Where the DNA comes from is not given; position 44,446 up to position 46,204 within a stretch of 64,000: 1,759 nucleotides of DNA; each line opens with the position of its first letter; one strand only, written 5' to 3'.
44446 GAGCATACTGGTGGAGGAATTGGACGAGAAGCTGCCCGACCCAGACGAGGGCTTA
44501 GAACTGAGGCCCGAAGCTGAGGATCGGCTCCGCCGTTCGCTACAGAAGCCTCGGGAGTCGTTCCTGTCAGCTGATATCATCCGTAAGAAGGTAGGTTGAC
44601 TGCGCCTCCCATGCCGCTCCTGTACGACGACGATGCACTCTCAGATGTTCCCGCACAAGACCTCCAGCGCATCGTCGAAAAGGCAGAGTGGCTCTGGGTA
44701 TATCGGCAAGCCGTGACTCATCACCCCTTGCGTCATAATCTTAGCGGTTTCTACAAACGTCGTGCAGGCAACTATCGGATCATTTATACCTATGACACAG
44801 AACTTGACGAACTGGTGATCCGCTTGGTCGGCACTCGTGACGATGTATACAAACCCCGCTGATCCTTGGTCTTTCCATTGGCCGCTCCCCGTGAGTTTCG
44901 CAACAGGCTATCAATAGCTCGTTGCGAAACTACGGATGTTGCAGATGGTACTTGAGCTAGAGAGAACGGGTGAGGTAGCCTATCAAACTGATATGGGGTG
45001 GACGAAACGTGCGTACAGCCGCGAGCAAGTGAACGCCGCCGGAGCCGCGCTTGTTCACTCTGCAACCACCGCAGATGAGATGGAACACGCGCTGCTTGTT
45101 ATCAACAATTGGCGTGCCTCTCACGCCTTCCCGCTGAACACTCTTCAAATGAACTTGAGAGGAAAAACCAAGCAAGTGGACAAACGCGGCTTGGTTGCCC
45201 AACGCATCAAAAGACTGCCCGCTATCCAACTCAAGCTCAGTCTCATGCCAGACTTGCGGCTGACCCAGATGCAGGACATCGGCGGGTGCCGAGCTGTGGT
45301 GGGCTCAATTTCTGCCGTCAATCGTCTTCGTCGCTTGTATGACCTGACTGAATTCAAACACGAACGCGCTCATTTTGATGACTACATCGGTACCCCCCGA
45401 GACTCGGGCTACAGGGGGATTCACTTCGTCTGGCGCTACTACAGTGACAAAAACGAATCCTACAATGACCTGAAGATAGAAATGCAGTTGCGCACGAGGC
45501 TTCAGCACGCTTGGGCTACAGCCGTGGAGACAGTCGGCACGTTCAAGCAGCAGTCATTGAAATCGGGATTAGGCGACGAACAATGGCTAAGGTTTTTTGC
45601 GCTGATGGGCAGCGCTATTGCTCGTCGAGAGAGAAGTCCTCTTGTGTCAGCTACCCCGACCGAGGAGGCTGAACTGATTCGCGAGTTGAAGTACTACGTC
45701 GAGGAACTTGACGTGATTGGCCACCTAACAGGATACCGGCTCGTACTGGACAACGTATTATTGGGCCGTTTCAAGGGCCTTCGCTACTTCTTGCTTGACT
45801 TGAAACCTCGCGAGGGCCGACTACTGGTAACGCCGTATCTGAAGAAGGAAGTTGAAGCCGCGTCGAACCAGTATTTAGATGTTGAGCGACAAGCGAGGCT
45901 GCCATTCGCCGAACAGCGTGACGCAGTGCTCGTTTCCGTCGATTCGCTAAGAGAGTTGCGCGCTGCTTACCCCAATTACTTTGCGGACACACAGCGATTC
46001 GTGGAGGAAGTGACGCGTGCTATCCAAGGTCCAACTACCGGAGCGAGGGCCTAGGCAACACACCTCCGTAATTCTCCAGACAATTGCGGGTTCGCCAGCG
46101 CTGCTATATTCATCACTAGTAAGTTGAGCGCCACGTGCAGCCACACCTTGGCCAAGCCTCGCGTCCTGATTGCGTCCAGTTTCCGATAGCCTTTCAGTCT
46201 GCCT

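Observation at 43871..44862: Dcd-fold protein lacking the catalytic Glu, with an antitoxin-like tail, translationally coupled to a RelE/ParE-like toxin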

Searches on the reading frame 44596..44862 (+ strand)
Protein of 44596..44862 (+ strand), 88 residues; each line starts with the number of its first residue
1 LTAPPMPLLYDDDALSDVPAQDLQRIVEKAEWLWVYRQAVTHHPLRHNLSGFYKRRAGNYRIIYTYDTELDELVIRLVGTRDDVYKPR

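Call 3: search_protein_families(library=pfam, proteins=[window:44596-44862:+], max_evalue=0.1)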
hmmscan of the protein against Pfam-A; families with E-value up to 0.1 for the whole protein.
window:44596-44862:+ (88 aa): 2 families
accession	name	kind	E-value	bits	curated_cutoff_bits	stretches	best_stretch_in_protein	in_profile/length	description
PF05016.21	ParE_toxin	-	0.00057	20.8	23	1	21-83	27-88/89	ParE toxin of type II toxin-antitoxin system, parDE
PF06769.20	YoeB_toxin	-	0.042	14.3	27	1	43-69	42-69/80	YoeB-like toxin of bacterial type II toxin-antitoxin system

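Call 4: search_protein_families(library=padloc, proteins=[window:44596-44862:+], max_evalue=0.1)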
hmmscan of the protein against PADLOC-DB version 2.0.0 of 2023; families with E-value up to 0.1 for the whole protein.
window:44596-44862:+ (88 aa): 0 families

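Call 5: search_protein_families(library=ncbifam, proteins=[window:44596-44862:+], max_evalue=0.1)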
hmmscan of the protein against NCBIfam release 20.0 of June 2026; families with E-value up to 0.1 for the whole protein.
window:44596-44862:+ (88 aa): 2 families
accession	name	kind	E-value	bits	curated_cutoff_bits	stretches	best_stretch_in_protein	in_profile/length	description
TIGR02385.1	RelE_StbE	subfamily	0.0051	17.3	27.9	1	38-85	41-88/88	type II toxin-antitoxin system mRNA interferase toxin, RelE/StbE family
TIGR02116.1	toxin_Txe_YoeB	equivalog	0.069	13.4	51.8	1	40-69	39-69/80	Txe/YoeB family addiction module toxin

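Call 7: search_solved_structures(query=window:44596-44862:+, max_evalue=10, show_alignments=3)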
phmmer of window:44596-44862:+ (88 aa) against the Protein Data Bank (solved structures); distinct sequences matched with E-value up to 10: 11.
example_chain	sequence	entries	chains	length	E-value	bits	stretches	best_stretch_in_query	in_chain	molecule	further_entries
3g5o_B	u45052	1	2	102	5.6e-05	26.8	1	21-86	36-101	Uncharacterized protein Rv2866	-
9g12_A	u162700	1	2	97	0.00074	23.2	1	15-78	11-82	Toxin RelE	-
2a6q_E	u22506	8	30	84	0.015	19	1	42-67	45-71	Toxin yoeB | TOXIN OF THE YOEB-YEFM TOXIN-ANTITOXIN SYSTEM | Addiction module toxin, Txe/YoeB family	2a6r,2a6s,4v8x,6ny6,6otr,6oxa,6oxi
2khe_A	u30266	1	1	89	0.048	17.4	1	43-85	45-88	Toxin-like protein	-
4mct_B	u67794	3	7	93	0.09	16.5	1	6-66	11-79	Killer protein | Endoribonuclease HigB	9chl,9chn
4ypb_QY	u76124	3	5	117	0.14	15.9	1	6-66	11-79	Host inhibition of growth B | Killer protein | Endoribonuclease HigB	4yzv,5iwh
5ixl_A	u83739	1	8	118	0.14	15.9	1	6-66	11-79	Endoribonuclease HigB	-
4px8_A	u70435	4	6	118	0.15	15.9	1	6-66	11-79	Killer protein | Host inhibition of growth B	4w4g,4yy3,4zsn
4mcx_B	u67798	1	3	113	0.16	15.7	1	6-66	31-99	Killer protein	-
7bwf_A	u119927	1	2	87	0.43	14.4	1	44-68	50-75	Addiction module antitoxin RelB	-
6l8e_E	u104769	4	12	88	0.48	14.2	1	44-68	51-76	YoeB toxin | YoeB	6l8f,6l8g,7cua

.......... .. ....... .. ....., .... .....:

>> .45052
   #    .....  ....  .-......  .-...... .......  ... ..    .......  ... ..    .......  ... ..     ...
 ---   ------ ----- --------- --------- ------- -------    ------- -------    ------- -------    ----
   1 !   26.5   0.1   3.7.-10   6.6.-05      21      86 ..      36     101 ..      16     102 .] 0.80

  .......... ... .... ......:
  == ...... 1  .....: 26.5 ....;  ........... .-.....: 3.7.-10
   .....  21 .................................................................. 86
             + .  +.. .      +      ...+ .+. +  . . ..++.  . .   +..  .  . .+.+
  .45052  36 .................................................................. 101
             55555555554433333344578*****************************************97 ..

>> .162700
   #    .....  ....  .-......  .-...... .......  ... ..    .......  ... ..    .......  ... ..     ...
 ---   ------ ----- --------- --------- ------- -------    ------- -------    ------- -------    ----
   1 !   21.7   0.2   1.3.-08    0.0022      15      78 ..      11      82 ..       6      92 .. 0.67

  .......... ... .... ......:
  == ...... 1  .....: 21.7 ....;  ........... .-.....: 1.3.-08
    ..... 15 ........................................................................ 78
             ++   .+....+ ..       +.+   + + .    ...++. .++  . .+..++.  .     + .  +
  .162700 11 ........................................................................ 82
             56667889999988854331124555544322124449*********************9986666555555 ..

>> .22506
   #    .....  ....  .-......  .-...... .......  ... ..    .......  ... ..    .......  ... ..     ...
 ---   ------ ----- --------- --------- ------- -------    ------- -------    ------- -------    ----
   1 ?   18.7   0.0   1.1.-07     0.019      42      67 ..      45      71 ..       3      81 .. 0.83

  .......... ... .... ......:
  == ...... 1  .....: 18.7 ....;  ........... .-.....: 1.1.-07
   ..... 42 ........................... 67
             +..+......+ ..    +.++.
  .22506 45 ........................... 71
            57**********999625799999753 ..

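Call 23: find_homologous_proteins(query=window:44611-44859:+, max_evalue=0.001)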
Query seq(83 aa) (83 aa): 19 proteins with E <= 0.001 among 19 candidates.
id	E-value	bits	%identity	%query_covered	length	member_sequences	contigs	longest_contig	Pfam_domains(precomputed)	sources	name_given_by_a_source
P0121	5.7e-50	185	100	100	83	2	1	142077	-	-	-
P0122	2.4e-37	145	78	98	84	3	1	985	-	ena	-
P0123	2.9e-34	135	74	98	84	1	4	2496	-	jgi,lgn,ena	jgi:mRNA-degrading endonuclease RelE of RelBE toxin-antitoxin system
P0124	6.0e-31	124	70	98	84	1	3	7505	-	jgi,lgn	jgi:mRNA interferase RelE/StbE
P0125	8.3e-29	117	65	98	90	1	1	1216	-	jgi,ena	-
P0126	1.8e-28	116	65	98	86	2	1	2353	-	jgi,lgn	jgi:mRNA-degrading endonuclease RelE of RelBE toxin-antitoxin system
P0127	2.0e-28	116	68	98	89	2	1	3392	-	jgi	jgi:mRNA-degrading endonuclease RelE of RelBE toxin-antitoxin system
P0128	5.7e-28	115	64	92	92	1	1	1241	-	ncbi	-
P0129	1.2e-27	114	61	96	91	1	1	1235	-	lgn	-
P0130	1.3e-26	110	62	98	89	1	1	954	-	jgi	jgi:mRNA interferase RelE/StbE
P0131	2.1e-26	110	61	98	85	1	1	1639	-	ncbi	-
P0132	2.9e-26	109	61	96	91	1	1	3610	-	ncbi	-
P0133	5.6e-26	108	61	96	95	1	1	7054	-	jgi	-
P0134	3.9e-25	106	59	98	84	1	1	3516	-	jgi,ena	-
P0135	4.7e-25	105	59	96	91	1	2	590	-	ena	-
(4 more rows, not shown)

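Call 32: search_solved_structures(query=A3, max_evalue=1, show_alignments=5)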
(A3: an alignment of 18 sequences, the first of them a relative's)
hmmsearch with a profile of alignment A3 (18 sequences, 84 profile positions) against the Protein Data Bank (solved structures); distinct sequences matched with E-value up to 1: 13.
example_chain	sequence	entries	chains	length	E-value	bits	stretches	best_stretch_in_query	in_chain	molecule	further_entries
3g5o_B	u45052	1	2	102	4.8e-06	29.6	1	38-81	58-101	Uncharacterized protein Rv2866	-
7bwf_A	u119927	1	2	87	0.00044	23.3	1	15-65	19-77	Addiction module antitoxin RelB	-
6l8e_E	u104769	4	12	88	0.00062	22.8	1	15-65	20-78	YoeB toxin | YoeB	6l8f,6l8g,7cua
9g12_A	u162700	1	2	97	0.001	22.1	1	37-81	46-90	Toxin RelE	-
2khe_A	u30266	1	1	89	0.001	22.1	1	38-81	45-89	Toxin-like protein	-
2a6q_E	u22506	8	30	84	0.0011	22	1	16-64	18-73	Toxin yoeB | TOXIN OF THE YOEB-YEFM TOXIN-ANTITOXIN SYSTEM | Addiction module toxin, Txe/YoeB family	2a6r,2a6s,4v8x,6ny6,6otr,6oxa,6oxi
1wmi_A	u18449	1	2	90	0.016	18.3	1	9-64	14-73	hypothetical protein PHS013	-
4mct_B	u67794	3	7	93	0.16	15.1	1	2-61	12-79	Killer protein | Endoribonuclease HigB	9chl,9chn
4mcx_B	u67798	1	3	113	0.28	14.3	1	2-61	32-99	Killer protein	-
4ypb_QY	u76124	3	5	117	0.28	14.3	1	2-61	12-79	Host inhibition of growth B | Killer protein | Endoribonuclease HigB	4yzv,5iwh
5ixl_A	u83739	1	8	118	0.29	14.3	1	2-61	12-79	Endoribonuclease HigB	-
4px8_A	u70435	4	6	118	0.29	14.2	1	2-61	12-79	Killer protein | Host inhibition of growth B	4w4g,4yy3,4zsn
3oei_C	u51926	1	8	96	0.58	13.3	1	38-62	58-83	RelK (Toxin Rv3358)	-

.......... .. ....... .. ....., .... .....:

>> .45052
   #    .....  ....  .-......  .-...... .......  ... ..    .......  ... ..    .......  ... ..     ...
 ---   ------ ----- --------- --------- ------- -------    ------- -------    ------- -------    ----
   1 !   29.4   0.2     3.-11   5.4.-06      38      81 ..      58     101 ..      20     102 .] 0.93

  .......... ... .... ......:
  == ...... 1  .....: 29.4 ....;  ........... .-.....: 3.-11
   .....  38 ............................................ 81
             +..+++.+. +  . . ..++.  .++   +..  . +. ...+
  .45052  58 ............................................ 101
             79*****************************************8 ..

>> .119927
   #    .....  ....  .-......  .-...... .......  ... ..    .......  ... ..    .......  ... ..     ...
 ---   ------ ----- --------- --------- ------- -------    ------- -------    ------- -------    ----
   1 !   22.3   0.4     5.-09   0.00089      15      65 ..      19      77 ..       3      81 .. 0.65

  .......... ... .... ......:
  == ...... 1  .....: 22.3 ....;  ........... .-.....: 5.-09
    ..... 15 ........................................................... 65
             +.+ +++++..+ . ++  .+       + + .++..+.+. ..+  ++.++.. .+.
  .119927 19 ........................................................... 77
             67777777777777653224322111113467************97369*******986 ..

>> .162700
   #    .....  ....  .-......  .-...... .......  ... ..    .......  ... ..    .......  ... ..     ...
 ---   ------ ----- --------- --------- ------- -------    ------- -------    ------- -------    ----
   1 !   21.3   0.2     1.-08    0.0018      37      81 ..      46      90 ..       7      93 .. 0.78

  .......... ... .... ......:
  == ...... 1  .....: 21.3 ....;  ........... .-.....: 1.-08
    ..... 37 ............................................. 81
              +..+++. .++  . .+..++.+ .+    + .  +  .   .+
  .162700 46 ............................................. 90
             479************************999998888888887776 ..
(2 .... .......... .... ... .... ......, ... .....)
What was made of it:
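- On RelE/ParE superfamily toxin: The PDB profile search still gives RelE2 at 4.8e-6 (call 32).
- Toxin: the profile hits only RelE, YoeB, HigB and RelK structures (call 32).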

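Call 33: find_related_loci(query=A3, collection=metagenome_contigs, flank=3000)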
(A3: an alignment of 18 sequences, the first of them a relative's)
Query A3 (83 aa) in metagenome_contigs; peptide patterns used: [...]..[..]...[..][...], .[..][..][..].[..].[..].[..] (x = any residue, [..] = any of these).
146 stretches matched a pattern; 53 encode a relative of the query (tblastn E <= 1e-3); 53 distinct loci.
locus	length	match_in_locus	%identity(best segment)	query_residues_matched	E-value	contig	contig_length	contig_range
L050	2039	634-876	79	1-81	9e-42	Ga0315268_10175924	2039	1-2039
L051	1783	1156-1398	74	1-81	6e-39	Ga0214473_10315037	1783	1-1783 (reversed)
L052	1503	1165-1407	69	1-81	2e-36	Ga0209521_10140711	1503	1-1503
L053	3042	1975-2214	66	1-80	3e-34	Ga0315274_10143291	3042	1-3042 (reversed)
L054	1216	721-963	65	1-81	4e-35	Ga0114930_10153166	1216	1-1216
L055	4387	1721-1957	63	3-81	3e-32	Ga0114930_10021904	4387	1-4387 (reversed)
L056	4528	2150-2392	58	1-81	6e-31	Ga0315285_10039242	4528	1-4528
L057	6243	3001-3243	58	1-81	6e-31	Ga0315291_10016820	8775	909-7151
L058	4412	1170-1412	58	1-81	6e-31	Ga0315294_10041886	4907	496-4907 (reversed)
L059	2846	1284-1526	59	1-81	2e-30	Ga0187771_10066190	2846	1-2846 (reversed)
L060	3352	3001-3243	57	1-81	2e-30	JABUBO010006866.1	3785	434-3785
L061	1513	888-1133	60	1-81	1e-30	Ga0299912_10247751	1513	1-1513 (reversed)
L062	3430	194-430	61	3-81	3e-30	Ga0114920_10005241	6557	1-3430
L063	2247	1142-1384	56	1-81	5e-30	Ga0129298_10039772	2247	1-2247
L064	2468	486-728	57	1-81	1e-29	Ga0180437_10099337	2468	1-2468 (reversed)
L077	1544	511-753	54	1-81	1e-27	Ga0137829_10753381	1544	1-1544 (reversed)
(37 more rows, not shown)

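Call 43: predict_structure(alignment_id=A3)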
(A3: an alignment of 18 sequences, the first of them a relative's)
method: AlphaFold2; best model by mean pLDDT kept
length: 83 residues; sequences in the alignment: 18
mean_pLDDT: 89.1   pTM: 0.77
mean pLDDT of the five models: 89.1, 88.5, 88.2, 87.3, 57.3
residues with pLDDT >= 90: 55; 70-90: 25; 50-70: 3; < 50: 0
segments of 3 or more residues with pLDDT < 50: none
pLDDT, mean of each block of 10 residues (from residue 1): 87 90 94 91 89 93 91 85 62
secondary structure, 60 per line:
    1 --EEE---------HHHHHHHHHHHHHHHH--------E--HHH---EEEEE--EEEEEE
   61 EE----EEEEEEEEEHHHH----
elements in order: E3-5 H15-30 E48-52 E55-62 E67-75 H76-79

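Call 50: fold_search(model_id=the predicted structure, library=pdb)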
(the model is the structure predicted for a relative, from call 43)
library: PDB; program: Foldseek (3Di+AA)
matches with E <= 10: 663; with E <= 0.001: 22
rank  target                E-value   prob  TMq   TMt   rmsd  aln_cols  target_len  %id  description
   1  2khe_MODEL_1_A        1.1e-05  1.00  0.70  0.66   3.6        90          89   24  Solution Structure of the Bacterial Toxin Rele from Thermus Thermophilus HB8 (released 2010-03-31)
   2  9g12_B                1.9e-05  1.00  0.79  0.78   2.4        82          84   24  Mycobacterium tuberculosis RelBE1 toxin-antitoxin system; rv1247c (relB1 antitoxin), rv1246c (relE1 toxin) (released 2025-12-17)
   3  3g5o_B                2.4e-05  1.00  0.77  0.79   1.9        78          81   32  The crystal structure of the toxin-antitoxin complex RelBE2 (Rv2865-2866) from Mycobacterium tuberculosis (released 2009-04-14)
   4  3g5o_C                3.6e-05  1.00  0.77  0.74   2.5        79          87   30  The crystal structure of the toxin-antitoxin complex RelBE2 (Rv2865-2866) from Mycobacterium tuberculosis (released 2009-04-14)
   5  4mmj                  1.0e-04  1.00  0.66  0.62   3.5        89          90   19  crystal structure of YafQ from E.coli strain BL21(DE3) (released 2014-06-25)
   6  9g12_A                2.0e-04  1.00  0.77  0.76   1.8        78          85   24  Mycobacterium tuberculosis RelBE1 toxin-antitoxin system; rv1247c (relB1 antitoxin), rv1246c (relE1 toxin) (released 2025-12-17)
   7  4mmg_A                2.0e-04  1.00  0.65  0.60   3.3        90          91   19  crystal structure of YafQ mutant H87Q from E.coli (released 2014-06-25)
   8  4mmg_B                2.4e-04  1.00  0.67  0.62   3.2        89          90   18  crystal structure of YafQ mutant H87Q from E.coli (released 2014-06-25)
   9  3bpq_B                3.6e-04  1.00  0.63  0.62   3.8        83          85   22  Crystal Structure of RelB-RelE antitoxin-toxin complex from Methanococcus jannaschii (released 2008-12-23)
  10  4fxe_D                3.9e-04  1.00  0.57  0.65   3.9        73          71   22  Crystal structure of the intact E. coli RelBE toxin-antitoxin complex (released 2012-08-29)
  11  1z8m_MODEL_1_A        4.1e-04  1.00  0.58  0.55   4.3        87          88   13  Solution structure of the conserved hypothtical protein HP0894 from Helicobacter pylori (released 2005-11-01)
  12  4fxh_B                4.4e-04  1.00  0.63  0.57   3.9        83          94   22  Crystal structure of the isolated E. coli RelE toxin, P212121 form (released 2012-08-29)
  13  4fxe_E                5.0e-04  1.00  0.62  0.63   3.5        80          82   19  Crystal structure of the intact E. coli RelBE toxin-antitoxin complex (released 2012-08-29)
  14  9w3a_B                5.4e-04  1.00  0.64  0.49   4.2        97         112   15  Crystal structure of PfiAT toxin-antitoxin complex (released 2026-02-11)
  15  3bpq_D                6.1e-04  1.00  0.65  0.63   3.6        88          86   22  Crystal Structure of RelB-RelE antitoxin-toxin complex from Methanococcus jannaschii (released 2008-12-23)
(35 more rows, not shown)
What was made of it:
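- On RelE/ParE superfamily toxin: Foldseek matches RelE structures with TM 0.77-0.79 (calls 43, 50).
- Checked: The AF2 model matches RelE structures with TM up to 0.79 (calls 3, 7, 32, 43, 50).
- The Foldseek top hits are RelE proteins, with ParE lower (call 50).
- Tried and rejected: ParE (gyrase poison) identity was rejected in favour of RelE/YoeB-like (calls 32, 50).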

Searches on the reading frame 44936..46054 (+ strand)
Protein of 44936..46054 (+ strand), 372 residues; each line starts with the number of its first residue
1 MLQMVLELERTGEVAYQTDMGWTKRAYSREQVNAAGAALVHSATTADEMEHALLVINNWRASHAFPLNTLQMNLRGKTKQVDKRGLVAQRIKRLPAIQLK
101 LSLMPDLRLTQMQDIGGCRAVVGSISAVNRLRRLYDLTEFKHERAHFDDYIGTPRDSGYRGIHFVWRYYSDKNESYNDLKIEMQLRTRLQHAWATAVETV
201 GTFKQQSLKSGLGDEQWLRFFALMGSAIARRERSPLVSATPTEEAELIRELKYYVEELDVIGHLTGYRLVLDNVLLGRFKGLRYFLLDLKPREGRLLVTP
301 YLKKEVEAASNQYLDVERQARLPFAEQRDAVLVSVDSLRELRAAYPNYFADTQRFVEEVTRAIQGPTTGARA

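Call 3: search_protein_families(library=pfam, proteins=[window:44936-46054:+], max_evalue=0.1)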
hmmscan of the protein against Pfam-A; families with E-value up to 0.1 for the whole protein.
window:44936-46054:+ (372 aa): 1 family
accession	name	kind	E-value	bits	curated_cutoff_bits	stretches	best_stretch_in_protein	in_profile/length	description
PF04607.23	RelA_SpoT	-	6.2e-13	49.5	27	1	89-204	1-109/113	Region found in RelA / SpoT proteins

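Call 4: search_protein_families(library=padloc, proteins=[window:44936-46054:+], max_evalue=0.1)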
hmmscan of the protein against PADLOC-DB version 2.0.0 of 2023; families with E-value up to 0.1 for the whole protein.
window:44936-46054:+ (372 aa): 1 family
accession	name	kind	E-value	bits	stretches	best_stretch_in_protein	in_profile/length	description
PDLC04999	PDC-S33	-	8.5e-116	385.2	1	20-363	1-342/349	-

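Call 5: search_protein_families(library=ncbifam, proteins=[window:44936-46054:+], max_evalue=0.1)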
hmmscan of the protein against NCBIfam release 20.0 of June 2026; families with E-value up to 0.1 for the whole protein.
window:44936-46054:+ (372 aa): 4 families
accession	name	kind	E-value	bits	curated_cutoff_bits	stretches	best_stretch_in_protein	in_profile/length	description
NF053588.1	GTPPhKinYjbM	equivalog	4.8e-09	36.3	320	1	85-198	38-153/201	GTP diphosphokinase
TIGR00691.1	spoT_relA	subfamily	9.3e-06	24.2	499.2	1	54-194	175-306/687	RelA/SpoT family protein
NF008124.0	PRK10872.1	equivalog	0.0019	16.8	728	1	73-193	235-346/744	GTP diphosphokinase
NF008303.0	PRK11092.1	equivalog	0.003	15.8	947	1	68-164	214-308/702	bifunctional GTP diphosphokinase/guanosine-3',5'-bis pyrophosphate 3'-pyrophosphohydrolase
